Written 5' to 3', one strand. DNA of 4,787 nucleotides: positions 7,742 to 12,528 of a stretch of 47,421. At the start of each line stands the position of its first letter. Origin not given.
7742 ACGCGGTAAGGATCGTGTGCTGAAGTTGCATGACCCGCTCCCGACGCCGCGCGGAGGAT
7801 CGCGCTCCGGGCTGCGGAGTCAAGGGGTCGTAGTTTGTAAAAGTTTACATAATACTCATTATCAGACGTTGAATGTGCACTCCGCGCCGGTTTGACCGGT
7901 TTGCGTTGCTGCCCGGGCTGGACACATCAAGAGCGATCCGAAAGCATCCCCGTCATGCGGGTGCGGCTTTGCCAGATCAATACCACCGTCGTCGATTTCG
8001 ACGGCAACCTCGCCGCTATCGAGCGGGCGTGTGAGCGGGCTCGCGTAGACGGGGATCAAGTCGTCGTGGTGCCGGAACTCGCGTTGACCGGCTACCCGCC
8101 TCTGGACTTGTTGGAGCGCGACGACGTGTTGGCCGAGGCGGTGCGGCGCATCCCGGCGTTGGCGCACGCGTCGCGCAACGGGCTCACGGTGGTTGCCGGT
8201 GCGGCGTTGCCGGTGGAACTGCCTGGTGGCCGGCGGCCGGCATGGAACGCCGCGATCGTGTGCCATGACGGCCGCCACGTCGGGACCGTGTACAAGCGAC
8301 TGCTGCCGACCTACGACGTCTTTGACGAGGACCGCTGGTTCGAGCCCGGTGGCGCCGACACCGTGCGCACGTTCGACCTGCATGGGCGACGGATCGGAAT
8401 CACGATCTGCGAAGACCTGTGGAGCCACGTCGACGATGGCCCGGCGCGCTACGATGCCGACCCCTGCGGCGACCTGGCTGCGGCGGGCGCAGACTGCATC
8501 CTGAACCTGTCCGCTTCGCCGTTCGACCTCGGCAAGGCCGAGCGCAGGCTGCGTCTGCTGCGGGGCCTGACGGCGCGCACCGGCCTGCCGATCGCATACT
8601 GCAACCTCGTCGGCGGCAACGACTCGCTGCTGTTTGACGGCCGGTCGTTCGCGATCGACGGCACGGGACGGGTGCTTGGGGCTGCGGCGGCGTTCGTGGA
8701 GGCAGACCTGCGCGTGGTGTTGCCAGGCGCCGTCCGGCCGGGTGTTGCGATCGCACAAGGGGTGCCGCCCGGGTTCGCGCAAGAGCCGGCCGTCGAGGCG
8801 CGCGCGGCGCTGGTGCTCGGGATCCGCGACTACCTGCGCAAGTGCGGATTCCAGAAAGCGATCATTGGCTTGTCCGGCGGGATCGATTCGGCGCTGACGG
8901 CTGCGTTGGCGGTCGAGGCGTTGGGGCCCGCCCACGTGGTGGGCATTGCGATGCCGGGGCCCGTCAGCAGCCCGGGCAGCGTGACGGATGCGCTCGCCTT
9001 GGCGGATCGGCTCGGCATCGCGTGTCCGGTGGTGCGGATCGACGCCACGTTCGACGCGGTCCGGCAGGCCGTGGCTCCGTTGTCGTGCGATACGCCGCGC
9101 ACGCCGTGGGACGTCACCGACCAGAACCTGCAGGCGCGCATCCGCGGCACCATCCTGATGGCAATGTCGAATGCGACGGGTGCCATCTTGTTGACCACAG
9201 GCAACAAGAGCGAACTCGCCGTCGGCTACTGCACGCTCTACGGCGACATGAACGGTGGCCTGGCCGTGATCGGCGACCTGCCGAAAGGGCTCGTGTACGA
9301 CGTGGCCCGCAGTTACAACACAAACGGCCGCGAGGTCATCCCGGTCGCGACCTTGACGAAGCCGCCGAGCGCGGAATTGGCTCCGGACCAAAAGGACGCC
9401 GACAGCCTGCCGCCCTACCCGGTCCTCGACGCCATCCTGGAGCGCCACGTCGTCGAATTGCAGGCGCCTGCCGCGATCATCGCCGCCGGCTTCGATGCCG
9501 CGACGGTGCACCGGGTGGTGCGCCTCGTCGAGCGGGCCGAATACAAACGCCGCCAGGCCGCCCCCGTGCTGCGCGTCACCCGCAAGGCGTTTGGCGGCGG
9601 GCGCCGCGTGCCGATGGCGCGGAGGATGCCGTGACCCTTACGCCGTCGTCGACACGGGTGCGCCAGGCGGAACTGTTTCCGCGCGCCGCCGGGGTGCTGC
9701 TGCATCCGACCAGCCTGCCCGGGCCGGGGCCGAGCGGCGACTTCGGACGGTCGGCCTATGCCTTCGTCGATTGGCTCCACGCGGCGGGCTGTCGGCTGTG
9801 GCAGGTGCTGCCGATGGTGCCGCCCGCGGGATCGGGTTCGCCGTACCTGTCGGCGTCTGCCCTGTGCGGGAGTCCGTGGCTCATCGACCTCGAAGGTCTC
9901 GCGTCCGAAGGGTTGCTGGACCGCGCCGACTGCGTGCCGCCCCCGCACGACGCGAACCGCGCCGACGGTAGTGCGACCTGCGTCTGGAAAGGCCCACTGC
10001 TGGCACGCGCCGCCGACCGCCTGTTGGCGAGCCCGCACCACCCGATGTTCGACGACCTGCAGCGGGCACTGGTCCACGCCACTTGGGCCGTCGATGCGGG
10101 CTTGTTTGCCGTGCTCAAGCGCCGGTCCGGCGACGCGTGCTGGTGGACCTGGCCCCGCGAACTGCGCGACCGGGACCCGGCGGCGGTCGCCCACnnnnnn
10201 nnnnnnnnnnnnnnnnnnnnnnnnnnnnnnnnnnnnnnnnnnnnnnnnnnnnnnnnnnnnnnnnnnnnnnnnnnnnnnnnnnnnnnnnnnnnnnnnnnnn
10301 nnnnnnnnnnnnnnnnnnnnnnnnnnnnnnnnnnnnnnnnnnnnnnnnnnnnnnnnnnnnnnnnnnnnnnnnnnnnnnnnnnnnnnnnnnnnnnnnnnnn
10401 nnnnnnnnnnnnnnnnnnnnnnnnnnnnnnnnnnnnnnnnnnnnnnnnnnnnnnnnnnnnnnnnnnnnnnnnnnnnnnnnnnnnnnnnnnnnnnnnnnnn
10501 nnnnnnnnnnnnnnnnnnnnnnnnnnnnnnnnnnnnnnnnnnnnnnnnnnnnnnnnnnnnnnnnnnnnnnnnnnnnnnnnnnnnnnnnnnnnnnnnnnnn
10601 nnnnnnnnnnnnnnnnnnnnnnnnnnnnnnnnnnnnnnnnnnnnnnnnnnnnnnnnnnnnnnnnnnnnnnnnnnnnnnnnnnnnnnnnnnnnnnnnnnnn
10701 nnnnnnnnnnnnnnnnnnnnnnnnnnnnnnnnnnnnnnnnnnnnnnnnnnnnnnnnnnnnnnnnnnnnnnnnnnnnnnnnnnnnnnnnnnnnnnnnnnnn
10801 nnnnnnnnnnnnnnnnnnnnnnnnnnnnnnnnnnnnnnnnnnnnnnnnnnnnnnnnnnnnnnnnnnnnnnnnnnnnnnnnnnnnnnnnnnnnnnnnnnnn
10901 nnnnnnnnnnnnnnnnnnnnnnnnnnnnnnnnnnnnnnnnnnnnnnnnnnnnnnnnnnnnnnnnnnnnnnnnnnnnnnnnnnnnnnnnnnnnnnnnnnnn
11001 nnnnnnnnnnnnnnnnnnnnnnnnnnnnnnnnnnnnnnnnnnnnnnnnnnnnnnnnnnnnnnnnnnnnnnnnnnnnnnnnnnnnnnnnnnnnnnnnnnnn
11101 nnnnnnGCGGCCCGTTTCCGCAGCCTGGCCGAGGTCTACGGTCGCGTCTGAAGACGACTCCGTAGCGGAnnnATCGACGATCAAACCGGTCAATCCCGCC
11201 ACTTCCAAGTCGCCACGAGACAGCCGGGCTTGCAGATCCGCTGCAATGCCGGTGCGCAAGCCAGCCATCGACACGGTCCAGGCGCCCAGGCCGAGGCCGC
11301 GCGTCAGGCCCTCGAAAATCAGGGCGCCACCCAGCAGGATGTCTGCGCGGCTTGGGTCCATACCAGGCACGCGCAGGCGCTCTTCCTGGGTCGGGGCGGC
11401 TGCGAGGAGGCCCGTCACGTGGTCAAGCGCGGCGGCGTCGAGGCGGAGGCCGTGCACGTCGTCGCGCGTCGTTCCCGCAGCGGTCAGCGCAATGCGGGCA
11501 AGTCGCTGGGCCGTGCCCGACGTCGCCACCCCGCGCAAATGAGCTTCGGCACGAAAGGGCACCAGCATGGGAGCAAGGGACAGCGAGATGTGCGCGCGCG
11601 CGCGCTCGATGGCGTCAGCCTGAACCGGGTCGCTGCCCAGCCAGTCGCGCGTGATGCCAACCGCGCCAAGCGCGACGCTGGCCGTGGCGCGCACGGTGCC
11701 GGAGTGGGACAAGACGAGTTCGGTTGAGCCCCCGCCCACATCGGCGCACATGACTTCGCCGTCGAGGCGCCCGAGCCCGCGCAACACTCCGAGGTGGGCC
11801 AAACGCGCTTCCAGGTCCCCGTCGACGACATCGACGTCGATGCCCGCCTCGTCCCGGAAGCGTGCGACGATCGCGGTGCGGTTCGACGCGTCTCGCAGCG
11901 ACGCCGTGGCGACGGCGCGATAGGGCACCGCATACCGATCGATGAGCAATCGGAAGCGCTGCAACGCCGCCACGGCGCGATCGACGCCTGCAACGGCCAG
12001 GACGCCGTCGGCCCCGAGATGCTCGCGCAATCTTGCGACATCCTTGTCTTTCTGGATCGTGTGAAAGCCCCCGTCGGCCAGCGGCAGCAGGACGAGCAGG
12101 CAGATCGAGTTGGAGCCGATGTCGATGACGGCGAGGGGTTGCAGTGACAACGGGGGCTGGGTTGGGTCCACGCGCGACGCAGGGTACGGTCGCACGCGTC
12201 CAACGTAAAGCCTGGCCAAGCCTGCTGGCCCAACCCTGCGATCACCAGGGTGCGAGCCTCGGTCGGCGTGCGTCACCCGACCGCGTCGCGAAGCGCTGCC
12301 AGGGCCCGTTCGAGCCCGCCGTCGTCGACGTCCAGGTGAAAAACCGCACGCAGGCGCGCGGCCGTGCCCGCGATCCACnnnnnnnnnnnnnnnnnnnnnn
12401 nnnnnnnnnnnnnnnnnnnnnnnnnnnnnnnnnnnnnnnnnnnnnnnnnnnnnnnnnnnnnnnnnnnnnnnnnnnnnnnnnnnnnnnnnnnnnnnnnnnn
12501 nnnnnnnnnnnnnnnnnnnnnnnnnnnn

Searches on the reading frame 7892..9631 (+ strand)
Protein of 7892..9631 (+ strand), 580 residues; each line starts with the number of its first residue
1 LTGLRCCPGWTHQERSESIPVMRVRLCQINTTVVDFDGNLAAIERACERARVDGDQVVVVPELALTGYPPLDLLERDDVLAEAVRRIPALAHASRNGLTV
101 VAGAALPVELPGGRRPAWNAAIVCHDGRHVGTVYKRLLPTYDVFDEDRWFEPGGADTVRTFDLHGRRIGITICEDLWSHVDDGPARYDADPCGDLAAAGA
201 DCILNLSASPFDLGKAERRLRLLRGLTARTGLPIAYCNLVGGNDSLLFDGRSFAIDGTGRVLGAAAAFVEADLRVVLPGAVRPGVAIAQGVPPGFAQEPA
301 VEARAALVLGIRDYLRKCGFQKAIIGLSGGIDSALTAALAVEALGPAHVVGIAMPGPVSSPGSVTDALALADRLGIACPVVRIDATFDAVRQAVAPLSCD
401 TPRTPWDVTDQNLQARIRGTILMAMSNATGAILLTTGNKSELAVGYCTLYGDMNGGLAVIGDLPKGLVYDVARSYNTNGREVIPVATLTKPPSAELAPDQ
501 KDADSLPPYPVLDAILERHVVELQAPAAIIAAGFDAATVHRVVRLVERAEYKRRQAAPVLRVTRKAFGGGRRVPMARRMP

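Call 94: search_protein_families(library=pfam, proteins=[window:7892-9631:+], max_evalue=0.001)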
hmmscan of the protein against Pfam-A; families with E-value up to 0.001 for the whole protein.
window:7892-9631:+ (580 aa): 2 families
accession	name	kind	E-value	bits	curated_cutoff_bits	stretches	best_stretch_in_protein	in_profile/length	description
PF02540.23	NAD_synthase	-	1.3e-65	221.3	21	1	306-556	4-242/242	NAD synthase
PF00795.27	CN_hydrolase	-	1.2e-19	71.1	23.2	1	23-268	1-237/256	Carbon-nitrogen hydrolase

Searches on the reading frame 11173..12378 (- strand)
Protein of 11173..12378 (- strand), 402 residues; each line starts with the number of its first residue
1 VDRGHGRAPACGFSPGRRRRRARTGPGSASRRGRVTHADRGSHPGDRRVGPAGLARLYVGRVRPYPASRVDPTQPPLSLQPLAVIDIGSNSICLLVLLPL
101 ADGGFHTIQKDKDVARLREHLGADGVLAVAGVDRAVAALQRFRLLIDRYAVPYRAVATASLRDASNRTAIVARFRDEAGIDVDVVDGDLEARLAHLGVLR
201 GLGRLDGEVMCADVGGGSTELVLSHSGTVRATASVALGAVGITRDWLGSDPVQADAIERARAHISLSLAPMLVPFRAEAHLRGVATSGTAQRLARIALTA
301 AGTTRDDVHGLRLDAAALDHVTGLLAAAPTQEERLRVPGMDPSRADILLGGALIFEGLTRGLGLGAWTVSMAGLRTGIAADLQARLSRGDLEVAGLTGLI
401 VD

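Call 94: search_protein_families(library=pfam, proteins=[window:11173-12378:-], max_evalue=0.001)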
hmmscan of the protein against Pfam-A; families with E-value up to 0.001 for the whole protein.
window:11173-12378:- (402 aa): 2 families
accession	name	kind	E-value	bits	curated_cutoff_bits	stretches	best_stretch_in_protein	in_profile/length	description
PF02541.22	Ppx-GppA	-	1.3e-50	172.9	27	1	102-382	7-281/285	Ppx/GppA phosphatase family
PF14450.12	FtsA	-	0.00017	22.4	31.8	0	211-253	2-37/127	Cell division protein FtsA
